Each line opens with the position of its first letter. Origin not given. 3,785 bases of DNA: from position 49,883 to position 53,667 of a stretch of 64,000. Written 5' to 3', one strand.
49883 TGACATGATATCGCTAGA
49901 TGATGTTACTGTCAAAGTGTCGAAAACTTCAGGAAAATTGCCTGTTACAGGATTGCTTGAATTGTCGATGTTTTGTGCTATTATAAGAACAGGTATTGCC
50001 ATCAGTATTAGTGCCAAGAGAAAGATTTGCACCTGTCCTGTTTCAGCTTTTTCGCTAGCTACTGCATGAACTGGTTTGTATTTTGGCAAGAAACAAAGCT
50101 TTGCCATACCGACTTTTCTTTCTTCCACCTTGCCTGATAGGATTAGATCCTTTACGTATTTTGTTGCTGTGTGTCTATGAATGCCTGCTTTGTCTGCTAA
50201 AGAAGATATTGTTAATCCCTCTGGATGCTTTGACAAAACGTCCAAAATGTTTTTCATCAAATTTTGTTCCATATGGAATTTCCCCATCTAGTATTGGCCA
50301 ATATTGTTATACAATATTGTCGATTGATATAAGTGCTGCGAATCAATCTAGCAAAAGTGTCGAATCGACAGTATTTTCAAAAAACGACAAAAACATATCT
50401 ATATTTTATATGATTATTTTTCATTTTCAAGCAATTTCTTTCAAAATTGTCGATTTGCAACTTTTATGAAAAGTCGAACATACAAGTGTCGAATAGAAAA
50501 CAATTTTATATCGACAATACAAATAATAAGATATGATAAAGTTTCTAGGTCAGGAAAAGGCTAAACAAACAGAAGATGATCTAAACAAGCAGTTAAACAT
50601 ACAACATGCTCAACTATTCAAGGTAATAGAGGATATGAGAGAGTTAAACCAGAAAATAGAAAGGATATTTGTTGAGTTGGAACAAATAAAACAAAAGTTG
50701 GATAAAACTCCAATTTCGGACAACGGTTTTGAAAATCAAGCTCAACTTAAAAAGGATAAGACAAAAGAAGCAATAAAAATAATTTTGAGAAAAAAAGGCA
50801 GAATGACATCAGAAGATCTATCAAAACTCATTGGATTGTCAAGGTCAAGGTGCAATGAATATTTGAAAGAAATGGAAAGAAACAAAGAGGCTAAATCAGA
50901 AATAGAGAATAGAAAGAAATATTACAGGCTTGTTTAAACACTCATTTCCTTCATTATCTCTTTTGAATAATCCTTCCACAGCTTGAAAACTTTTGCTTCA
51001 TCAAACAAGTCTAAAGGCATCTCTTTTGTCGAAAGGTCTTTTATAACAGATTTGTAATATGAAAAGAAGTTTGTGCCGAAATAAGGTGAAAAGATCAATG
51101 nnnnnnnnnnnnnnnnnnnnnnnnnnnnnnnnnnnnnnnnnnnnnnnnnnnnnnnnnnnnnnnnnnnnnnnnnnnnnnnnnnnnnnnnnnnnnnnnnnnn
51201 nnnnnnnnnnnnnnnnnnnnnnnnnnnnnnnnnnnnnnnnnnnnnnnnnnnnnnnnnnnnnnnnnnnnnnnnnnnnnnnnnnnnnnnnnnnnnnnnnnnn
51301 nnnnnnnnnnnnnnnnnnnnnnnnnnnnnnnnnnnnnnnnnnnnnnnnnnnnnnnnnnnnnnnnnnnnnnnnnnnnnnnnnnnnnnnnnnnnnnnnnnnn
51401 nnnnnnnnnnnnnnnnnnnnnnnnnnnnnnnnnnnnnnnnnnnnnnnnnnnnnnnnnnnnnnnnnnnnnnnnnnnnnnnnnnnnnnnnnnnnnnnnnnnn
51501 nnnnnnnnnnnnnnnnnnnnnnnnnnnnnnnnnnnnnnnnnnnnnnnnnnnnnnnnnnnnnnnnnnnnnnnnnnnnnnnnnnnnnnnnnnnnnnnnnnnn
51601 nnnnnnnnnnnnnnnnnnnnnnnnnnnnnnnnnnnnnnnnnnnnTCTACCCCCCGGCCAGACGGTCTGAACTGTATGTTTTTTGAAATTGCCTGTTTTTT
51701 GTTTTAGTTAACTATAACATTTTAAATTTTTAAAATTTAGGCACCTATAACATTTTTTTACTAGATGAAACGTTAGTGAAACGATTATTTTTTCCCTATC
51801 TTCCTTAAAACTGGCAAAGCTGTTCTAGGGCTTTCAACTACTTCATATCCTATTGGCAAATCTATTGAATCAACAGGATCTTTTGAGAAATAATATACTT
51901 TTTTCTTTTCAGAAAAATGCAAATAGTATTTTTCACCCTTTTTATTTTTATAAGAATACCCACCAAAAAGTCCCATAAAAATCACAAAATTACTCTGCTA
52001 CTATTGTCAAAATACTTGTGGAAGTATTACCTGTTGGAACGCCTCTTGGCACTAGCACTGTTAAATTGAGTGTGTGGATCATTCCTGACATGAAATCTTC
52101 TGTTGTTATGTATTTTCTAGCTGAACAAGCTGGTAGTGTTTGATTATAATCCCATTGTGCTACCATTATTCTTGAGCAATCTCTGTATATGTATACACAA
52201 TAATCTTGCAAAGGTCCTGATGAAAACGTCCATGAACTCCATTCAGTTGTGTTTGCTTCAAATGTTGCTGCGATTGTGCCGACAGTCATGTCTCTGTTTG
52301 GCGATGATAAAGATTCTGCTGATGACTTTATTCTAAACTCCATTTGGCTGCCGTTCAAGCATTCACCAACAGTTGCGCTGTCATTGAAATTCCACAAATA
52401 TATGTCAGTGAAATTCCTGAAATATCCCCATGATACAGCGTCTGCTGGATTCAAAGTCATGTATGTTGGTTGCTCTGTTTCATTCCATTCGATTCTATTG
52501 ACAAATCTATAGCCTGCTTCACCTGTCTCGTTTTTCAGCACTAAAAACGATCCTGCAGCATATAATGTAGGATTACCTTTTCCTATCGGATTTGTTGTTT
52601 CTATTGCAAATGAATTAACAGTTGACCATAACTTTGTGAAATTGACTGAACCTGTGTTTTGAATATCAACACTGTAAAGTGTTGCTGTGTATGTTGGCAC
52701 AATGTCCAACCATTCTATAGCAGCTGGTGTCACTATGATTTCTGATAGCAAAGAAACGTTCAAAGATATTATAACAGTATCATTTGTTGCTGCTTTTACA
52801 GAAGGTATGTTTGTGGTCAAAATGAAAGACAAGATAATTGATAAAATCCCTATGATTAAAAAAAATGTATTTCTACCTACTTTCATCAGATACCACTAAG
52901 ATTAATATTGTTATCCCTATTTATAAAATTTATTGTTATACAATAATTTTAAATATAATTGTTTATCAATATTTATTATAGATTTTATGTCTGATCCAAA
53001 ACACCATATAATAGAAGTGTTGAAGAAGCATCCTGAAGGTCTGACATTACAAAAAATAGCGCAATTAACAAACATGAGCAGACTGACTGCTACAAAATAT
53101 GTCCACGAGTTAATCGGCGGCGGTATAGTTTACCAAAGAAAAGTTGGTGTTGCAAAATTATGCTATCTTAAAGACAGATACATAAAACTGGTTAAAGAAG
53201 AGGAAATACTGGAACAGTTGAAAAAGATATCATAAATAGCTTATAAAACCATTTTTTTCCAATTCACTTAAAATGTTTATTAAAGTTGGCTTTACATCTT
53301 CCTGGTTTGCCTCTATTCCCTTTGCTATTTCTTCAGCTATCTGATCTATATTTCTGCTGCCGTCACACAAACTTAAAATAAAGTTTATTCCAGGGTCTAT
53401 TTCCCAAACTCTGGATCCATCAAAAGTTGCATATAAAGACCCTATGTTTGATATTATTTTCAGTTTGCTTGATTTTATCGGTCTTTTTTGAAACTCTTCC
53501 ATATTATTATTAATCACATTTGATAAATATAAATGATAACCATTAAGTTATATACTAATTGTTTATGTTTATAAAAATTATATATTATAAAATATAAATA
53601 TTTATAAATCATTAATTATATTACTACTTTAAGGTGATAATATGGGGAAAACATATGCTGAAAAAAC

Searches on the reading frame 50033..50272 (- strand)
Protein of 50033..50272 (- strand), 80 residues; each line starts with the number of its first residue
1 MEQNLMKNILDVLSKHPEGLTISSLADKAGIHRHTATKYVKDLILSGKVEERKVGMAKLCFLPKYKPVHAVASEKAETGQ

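Call 43: search_solved_structures(query=window:50033-50272:-, max_evalue=1)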
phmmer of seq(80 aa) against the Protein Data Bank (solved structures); distinct sequences matched with E-value up to 1: 15.
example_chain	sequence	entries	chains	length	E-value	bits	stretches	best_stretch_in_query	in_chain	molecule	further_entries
2b0l_A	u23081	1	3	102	0.11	16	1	7-57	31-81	GTP-sensing transcriptional pleiotropic repressor codY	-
8c7t_A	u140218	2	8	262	0.13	15.7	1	9-57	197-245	GTP-sensing transcriptional pleiotropic repressor CodY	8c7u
8pha_A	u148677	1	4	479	0.13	15.7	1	8-47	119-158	O-methyltransferase domain-containing protein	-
7ueb_E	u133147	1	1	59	0.16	15.4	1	7-60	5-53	PscE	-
8c7o_A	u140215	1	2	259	0.2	15.1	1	6-61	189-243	Global transcriptional regulator CodY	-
8c7s_A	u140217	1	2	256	0.2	15.1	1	6-58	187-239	Global transcriptional regulator CodY (Fragment)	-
5ey0_B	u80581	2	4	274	0.21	15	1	6-61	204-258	GTP-sensing transcriptional pleiotropic repressor CodY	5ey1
3tgn_A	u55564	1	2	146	0.33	14.4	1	4-55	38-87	Adc operon repressor AdcR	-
9vjc_A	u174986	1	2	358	0.43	14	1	21-60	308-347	Protein adenylyltransferase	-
5lnh_A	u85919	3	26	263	0.43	14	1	7-57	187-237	GTP-sensing transcriptional pleiotropic repressor CodY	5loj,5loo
5loe_A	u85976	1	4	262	0.43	14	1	7-57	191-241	GTP-sensing transcriptional pleiotropic repressor CodY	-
5ey2_A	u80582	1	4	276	0.44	14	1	8-57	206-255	GTP-sensing transcriptional pleiotropic repressor CodY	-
2dg7_A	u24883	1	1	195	0.45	14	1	2-73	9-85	putative transcriptional regulator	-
2xrn_A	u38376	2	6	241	0.63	13.5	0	8-42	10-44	HTH-TYPE TRANSCRIPTIONAL REGULATOR TTGV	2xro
1fhe_A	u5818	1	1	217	0.99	12.9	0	23-69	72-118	GLUTATHIONE TRANSFERASE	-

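Call 54: find_homologous_proteins(query=A3, max_evalue=0.001)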
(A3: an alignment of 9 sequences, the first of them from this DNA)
Query A3 (9 sequences) (66 aa, profile of the alignment): 830 proteins with E <= 0.001 among 2963 candidates; the best 120 are listed.
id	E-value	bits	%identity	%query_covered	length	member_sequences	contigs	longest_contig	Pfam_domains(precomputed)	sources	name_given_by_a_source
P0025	4.8e-24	101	56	89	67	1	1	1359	PF08279.19,PF09339.17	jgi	jgi:DNA-binding IclR family transcriptional regulator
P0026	1.9e-23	100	54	95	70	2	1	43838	PF08279.19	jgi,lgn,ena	-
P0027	2.2e-23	99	63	82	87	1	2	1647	PF09339.17,PF08784.18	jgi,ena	jgi:ribosomal protein S24E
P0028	2.4e-23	99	48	82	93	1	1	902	-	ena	-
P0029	2.7e-23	99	59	92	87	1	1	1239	-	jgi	-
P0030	3.5e-23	99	52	95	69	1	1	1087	PF09339.17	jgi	jgi:DNA-binding IclR family transcriptional regulator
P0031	3.5e-23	99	54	89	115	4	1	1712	-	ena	-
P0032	8.8e-23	97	51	95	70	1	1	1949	-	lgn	-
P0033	1.1e-22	97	52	95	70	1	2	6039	PF08279.19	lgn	-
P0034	1.3e-22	97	56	92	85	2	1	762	PF09339.17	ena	-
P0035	4.5e-22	95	57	91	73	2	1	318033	PF06163.17,PF09339.17,PF12802.14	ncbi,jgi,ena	-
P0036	6.9e-22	95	57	85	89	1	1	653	PF09339.17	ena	-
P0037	9.1e-22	94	54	82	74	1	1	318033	PF01047.29,PF08279.19,PF09339.17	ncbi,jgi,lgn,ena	-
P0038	1.1e-21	94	49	95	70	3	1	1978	PF08279.19,PF09339.17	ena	-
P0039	1.2e-21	94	52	85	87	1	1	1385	-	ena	-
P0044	2.2e-21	93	54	89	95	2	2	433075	-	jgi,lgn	jgi:hypothetical protein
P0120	1.4e-19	87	47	94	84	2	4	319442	-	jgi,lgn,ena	jgi:predicted transcriptional regulator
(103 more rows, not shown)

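Call 66: find_related_loci(query=A3, collection=metagenome_contigs, flank=1500)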
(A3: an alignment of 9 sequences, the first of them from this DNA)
Query A3 (66 aa) in metagenome_contigs; peptide patterns used: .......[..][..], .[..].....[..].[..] (x = any residue, [..] = any of these).
159 stretches matched a pattern; 102 encode a relative of the query (tblastn E <= 1e-3); the best 80 are kept; 80 distinct loci.
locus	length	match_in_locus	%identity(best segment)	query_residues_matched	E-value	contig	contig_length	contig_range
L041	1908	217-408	73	3-66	3e-28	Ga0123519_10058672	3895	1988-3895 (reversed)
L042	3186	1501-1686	68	1-62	5e-26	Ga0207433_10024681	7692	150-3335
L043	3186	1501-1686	68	1-62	5e-26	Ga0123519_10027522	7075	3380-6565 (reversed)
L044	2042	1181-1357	68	7-65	7e-25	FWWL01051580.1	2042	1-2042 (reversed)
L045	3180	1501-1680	58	3-62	6e-22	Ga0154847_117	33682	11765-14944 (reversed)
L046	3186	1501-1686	61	1-61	8e-22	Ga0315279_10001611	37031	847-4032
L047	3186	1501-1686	61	1-61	8e-22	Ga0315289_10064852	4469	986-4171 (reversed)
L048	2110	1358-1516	66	9-61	1e-21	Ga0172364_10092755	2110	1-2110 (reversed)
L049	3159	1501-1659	66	9-61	2e-21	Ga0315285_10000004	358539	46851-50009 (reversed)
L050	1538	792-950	64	9-61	4e-21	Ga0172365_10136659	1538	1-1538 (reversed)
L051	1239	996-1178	59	4-64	3e-21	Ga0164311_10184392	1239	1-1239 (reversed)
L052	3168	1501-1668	57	9-64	6e-21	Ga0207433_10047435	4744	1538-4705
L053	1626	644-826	61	2-62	6e-21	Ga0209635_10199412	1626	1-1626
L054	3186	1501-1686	56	1-62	3e-21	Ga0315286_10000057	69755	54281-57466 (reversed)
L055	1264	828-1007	57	3-62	1e-20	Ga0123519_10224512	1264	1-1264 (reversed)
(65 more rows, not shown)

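Call 78: find_encoding_contigs(protein=P0035, flank=1500, max_places=3)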
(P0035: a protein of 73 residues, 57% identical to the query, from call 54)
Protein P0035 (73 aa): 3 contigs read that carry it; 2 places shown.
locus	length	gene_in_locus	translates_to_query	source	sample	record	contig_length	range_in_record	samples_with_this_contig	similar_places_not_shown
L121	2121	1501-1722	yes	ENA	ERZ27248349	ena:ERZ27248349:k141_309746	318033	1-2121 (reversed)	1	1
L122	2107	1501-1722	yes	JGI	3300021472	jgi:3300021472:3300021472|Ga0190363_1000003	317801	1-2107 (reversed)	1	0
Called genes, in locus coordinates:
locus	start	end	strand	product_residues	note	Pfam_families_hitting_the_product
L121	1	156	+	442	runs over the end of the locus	PF13231:PMT_2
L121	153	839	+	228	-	PF00535:Glycos_transf_2, PF13641:Glyco_tranf_2_3 (weak)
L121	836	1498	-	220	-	PF02163:Peptidase_M50 (faint)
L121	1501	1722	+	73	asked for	PF06163:DUF977 (weak), PF09339:HTH_IclR (weak), PF12802:MarR_2 (weak)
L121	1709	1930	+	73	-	PF09339:HTH_IclR (weak)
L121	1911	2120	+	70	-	?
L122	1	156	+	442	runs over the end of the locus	PF13231:PMT_2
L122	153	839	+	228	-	PF00535:Glycos_transf_2, PF13641:Glyco_tranf_2_3 (weak)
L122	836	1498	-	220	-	PF02163:Peptidase_M50 (faint)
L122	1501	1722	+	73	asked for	PF06163:DUF977 (weak), PF09339:HTH_IclR (weak), PF12802:MarR_2 (weak)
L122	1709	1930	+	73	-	PF09339:HTH_IclR (weak)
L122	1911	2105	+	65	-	?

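Call 79: find_encoding_contigs(protein=P0044, flank=1500, max_places=3)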
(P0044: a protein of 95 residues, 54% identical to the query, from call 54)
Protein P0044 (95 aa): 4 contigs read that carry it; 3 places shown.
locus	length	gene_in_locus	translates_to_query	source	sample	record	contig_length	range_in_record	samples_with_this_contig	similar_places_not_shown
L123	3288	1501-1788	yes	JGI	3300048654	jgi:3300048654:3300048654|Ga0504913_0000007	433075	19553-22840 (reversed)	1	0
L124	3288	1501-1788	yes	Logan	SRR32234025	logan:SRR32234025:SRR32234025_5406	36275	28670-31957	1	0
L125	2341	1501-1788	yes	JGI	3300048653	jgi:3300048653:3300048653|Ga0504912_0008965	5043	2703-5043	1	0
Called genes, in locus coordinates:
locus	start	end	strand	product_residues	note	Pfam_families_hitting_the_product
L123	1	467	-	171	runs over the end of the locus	-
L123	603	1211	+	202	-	-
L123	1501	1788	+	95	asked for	-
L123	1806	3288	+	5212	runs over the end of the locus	-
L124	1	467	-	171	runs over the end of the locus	-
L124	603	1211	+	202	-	-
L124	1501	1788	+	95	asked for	-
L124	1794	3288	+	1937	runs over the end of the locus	?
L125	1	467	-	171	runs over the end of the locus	-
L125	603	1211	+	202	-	-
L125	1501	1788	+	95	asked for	-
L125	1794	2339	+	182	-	?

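Call 80: find_encoding_contigs(protein=P0120, flank=1500, max_places=3)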
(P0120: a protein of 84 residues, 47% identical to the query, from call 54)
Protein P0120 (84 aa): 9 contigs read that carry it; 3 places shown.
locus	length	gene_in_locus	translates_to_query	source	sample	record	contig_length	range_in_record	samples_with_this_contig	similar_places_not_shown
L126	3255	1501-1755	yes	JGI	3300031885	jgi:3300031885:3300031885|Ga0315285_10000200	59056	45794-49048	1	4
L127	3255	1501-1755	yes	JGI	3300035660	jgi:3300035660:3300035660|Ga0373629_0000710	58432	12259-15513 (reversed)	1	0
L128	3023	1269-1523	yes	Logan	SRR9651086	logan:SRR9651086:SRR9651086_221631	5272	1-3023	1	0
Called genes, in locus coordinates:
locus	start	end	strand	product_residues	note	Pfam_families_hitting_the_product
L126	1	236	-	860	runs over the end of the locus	PF14890:Intein_splicing, PF14528:LAGLIDADG_3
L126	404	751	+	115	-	-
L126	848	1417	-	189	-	PF02163:Peptidase_M50 (weak)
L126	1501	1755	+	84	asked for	-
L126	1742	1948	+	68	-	-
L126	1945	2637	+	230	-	-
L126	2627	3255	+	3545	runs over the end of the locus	?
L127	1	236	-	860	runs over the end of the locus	PF14890:Intein_splicing, PF14528:LAGLIDADG_3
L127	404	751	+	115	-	-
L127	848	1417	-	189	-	PF02163:Peptidase_M50 (weak)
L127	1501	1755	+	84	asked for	-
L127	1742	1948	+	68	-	-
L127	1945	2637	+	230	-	-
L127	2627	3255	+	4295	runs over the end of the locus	?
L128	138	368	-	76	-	-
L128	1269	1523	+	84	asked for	-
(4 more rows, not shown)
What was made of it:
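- Paralogues of this wHTH domain sit directly upstream of other giant ORFs (calls 79, 80).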

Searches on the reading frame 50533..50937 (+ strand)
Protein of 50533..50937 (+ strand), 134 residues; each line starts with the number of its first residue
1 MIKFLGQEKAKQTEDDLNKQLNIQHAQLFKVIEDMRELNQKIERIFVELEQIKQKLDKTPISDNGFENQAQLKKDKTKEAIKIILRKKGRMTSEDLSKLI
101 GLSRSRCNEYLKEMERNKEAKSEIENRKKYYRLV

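Call 6: search_protein_families(library=pfam, proteins=[window:50533-50937:+], max_evalue=0.01)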
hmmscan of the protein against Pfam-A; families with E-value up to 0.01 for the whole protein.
window:50533-50937:+ (134 aa): 10 families
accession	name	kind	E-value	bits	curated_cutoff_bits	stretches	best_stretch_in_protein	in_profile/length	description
PF13412.12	HTH_24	-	6.5e-09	35.7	21.9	1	75-116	2-43/48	Winged helix-turn-helix DNA-binding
PF01978.25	TrmB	-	5.8e-06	26.5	25.6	1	84-132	17-63/68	Sugar-specific transcriptional regulator TrmB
PF01381.28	HTH_3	-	0.0015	18.9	23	1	85-113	4-32/55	Helix-turn-helix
PF13404.12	HTH_AsnC-type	-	0.0023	18.1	27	1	84-114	11-41/42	AsnC-type helix-turn-helix domain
PF13443.12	HTH_26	-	0.0024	18.5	22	0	84-113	5-33/63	Cro/C1-type HTH DNA-binding domain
PF18606.7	HTH_53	-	0.0049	17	30.6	0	82-113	8-39/62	Zap helix turn helix N-terminal domain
PF02002.24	TFIIE_alpha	-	0.0053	17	22.9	0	8-37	24-53/105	TFIIE alpha subunit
PF13545.12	HTH_Crp_2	-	0.0069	16.8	27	0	90-117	22-49/70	Crp-like helix-turn-helix domain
PF24034.1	DUF7343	-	0.0075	16.5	27.6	0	78-118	6-46/62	Domain of unknown function (DUF7343)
PF07037.17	YfeC-like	-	0.008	16.9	22.9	0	91-121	1-31/122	Transcription regulator YfeC-like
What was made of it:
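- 50533..50937 (+): Small wHTH regulator (134 aa): a long N-terminal helix, a flexible linker and a C-terminal winged helix. It is the preferred candidate binder of TGTCGA. Pfam HTH_24 and TrmB (call 6).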

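Call 13: find_encoding_contigs(protein=window:50533-50937:+, flank=3000, max_places=6)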
Protein window:50533-50937:+ (134 aa): no gene with exactly this product is on record in the collection.

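Call 42: search_solved_structures(query=window:50533-50937:+, max_evalue=1)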
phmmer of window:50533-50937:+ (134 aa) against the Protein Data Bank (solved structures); distinct sequences matched with E-value up to 1: 8.
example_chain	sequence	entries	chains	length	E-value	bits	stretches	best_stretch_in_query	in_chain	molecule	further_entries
2p5v_A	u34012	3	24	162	0.0088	19.6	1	70-115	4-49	Transcriptional regulator, LRP/AsnC family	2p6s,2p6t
4lb5_A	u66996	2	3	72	0.014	18.9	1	80-129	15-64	Protein kinase containing Z-DNA binding domains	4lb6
5j6x_A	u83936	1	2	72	0.017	18.7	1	80-129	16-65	Z-DNA binding protein kinase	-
2l4a_A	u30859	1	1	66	0.022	18.3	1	80-117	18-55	Leucine responsive regulatory protein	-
2gqq_A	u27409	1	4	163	0.062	16.8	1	81-117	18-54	Leucine-responsive regulatory protein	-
8dk2_C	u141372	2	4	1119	0.11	16.1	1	35-97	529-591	JetC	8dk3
4kmf_A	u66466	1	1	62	0.4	14.2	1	81-121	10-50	Interferon-inducible and double-stranded-dependent eIF-2kinase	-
2rvc_A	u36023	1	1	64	0.41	14.2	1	81-121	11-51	Interferon-inducible and double-stranded-dependent eIF-2kinase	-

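Call 49: search_protein_families(library=ncbifam, proteins=[window:50533-50937:+], max_evalue=0.1)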
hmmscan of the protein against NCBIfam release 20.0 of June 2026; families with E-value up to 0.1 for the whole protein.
window:50533-50937:+ (134 aa): 6 families
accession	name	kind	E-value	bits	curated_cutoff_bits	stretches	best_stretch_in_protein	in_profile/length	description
NF008370.0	PRK11169.1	equivalog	0.00057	19.6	233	1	73-118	11-56/164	leucine-responsive transcriptional regulator Lrp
NF053606.1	Sta1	subfamily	0.0038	17.3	80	0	4-38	28-61/100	Sta1 family transcriptional regulator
NF033446.0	BREX_PglZ_2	exception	0.011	14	200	1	24-116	773-859/890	BREX-2 system phosphatase PglZ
NF033788.1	HTH_metalloreg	subfamily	0.017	14.9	55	1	75-133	10-68/77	metalloregulator ArsR/SmtB family transcription factor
NF047699.2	sulf_reg_SurR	exception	0.032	13.9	250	1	6-116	96-203/221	sulfur metabolism transcriptional regulator SurR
NF040939.2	trans_reg_lrs14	equivalog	0.095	12.8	90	0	80-115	26-61/103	Lrs14 family HTH-type transcriptional regulator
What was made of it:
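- Closest known: Archaeal autoregulated wHTH repressors whose operators overlap or follow the TATA box. Different: There is no significant family membership; only sub-threshold hits to Lrp, Sta1, Lrs14 and SurR models were found (calls 42, 49).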

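Call 72: find_homologous_proteins(query=window:50533-50937:+, max_evalue=0.00001)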
Query window:50533-50937:+ (134 aa): 120 proteins with E <= 0.00001 among 138 candidates.
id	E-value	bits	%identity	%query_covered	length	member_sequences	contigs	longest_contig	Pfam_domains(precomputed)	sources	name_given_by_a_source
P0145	3.2e-75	268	100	100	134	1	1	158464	PF13412.13,PF01978.26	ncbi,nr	ncbi:MAG: winged helix-turn-helix domain-containing protein [Candidatus Aenigmarchaeota archaeon]|nr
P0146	1.7e-73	262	97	100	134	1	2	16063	PF13412.13,PF01978.26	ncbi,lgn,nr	ncbi:MAG: winged helix-turn-helix domain-containing protein [Candidatus Aenigmatarchaeota archaeon]|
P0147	1.8e-73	262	97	100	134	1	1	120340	PF13412.13,PF01978.26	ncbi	ncbi:MAG: winged helix-turn-helix domain-containing protein [Candidatus Aenigmatarchaeota archaeon]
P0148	2.5e-73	262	96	100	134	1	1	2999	PF13412.13,PF01978.26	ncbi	ncbi:MAG: winged helix-turn-helix domain-containing protein [Candidatus Aenigmatarchaeota archaeon]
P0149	1.2e-60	221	84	100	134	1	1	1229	PF13412.13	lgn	-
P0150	1.9e-51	191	74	100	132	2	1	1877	PF13412.13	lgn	-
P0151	4.4e-48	180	72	100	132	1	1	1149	PF13412.13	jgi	jgi:uncharacterized membrane protein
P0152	6.7e-48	180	69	100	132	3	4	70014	PF13412.13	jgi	jgi:uncharacterized membrane protein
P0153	2.5e-46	175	69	100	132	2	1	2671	PF13412.13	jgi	jgi:uncharacterized membrane protein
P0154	8.9e-46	173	69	100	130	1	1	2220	PF13412.13,PF01978.26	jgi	-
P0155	1.3e-44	169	69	100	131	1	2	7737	PF13412.13,PF01978.26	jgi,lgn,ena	-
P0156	7.0e-42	160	63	100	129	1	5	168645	PF13412.13,PF01978.26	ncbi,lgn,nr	ncbi:MAG: winged helix-turn-helix transcriptional regulator [Candidatus Aenigmarchaeota archaeon]|nr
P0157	9.5e-42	160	61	100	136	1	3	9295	PF13412.13,PF01978.26,PF25863.1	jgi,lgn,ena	-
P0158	8.7e-40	153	60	100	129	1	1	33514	PF13412.13,PF01978.26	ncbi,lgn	ncbi:MAG: winged helix-turn-helix domain-containing protein [Candidatus Aenigmatarchaeota archaeon]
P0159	9.4e-40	153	59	100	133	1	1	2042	PF13412.13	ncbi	-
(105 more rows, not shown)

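Call 82: predict_structure(alignment_id=A4)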
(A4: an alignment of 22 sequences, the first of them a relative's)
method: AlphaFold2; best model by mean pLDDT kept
length: 134 residues; sequences in the alignment: 22
mean_pLDDT: 79.7   pTM: 0.44
mean pLDDT of the five models: 79.7, 79.2, 75.5, 72.6, 71.1
residues with pLDDT >= 90: 46; 70-90: 57; 50-70: 9; < 50: 22
segments of 3 or more residues with pLDDT < 50: 1-9, 59-71
pLDDT, mean of each block of 10 residues (from residue 1): 44 79 93 95 91 69 45 71 89 90 89 89 88 88
secondary structure, 60 per line:
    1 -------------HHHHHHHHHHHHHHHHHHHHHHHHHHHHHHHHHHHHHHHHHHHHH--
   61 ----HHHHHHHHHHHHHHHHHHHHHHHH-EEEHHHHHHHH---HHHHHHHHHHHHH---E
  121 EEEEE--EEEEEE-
elements in order: H14-58 H65-88 E90-92 H93-100 H104-116 E120-125 E128-133
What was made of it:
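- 50533..50937 (+): AlphaFold model: helix 14-58, linker with low confidence, wHTH 65-133 (call 82).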

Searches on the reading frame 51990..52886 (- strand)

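Call 6: search_protein_families(library=pfam, proteins=[window:51990-52886:-], max_evalue=0.01)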
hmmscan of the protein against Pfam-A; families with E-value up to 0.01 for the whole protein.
window:51990-52886:- (298 aa): 0 families

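Call 49: search_protein_families(library=ncbifam, proteins=[window:51990-52886:-], max_evalue=0.1)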
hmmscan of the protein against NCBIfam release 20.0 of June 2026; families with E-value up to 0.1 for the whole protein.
window:51990-52886:- (298 aa): 1 family
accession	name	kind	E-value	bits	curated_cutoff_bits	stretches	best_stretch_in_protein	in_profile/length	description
TIGR00770.1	Dcu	subfamily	0.0052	15.9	331.35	1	17-85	335-400/430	anaerobic C4-dicarboxylate transporter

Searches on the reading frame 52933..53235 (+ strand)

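Call 49: search_protein_families(library=ncbifam, proteins=[window:52933-53235:+], max_evalue=0.1)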
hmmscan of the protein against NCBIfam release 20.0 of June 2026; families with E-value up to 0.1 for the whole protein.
window:52933-53235:+ (100 aa): 8 families
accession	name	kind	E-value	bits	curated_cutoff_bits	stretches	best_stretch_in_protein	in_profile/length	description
NF053606.1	Sta1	subfamily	0.003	17.6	80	1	20-97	19-94/100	Sta1 family transcriptional regulator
TIGR01884.1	cas_HTH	subfamily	0.0036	16.7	60.2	1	19-70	140-190/202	CRISPR-associated CARF protein Csa3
NF033788.1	HTH_metalloreg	subfamily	0.0047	16.7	55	1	24-84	14-73/77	metalloregulator ArsR/SmtB family transcription factor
NF053609.1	Sul12a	equivalog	0.015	15.4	150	1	25-85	9-68/103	Sul12a family chromatin-organizing protein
NF053610.1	Sso10a_fam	subfamily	0.018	15.1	60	1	26-69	7-50/64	Sso10a family chromatin protein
NF040939.2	trans_reg_lrs14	equivalog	0.029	14.4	90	1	19-96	19-95/103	Lrs14 family HTH-type transcriptional regulator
TIGR02431.1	pcaR_pcaU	subfamily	0.041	13.2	284.75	1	26-66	14-54/248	beta-ketoadipate pathway transcriptional regulators, PcaR/PcaU/PobR family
NF046030.1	ProtAdlyltaseSoFic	equivalog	0.041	12.8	550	1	25-91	295-359/361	protein adenylyltransferase Fic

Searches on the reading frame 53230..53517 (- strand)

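Call 49: search_protein_families(library=ncbifam, proteins=[window:53230-53517:-], max_evalue=0.1)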
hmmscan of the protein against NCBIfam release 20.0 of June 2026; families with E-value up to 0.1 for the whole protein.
window:53230-53517:- (95 aa): 4 families
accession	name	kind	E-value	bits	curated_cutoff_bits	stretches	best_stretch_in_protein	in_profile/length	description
TIGR03859.1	PQQ_PqqD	equivalog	5e-05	23.1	46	1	36-92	25-80/81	pyrroloquinoline quinone biosynthesis peptide chaperone PqqD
NF050149.1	RiPP_bind_ApyI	equivalog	0.00019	20.8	200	1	33-77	204-247/260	RiPP maturation protein ApyI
TIGR04302.1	geo_PqqD_fam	equivalog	0.00044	20.6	100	1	47-94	56-102/102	GeoRSP system PqqD family peptide chaperone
TIGR04248.1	SCM_PqqD_rel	equivalog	0.008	16.4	100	1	34-91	23-80/84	SynChlorMet cassette protein ScmD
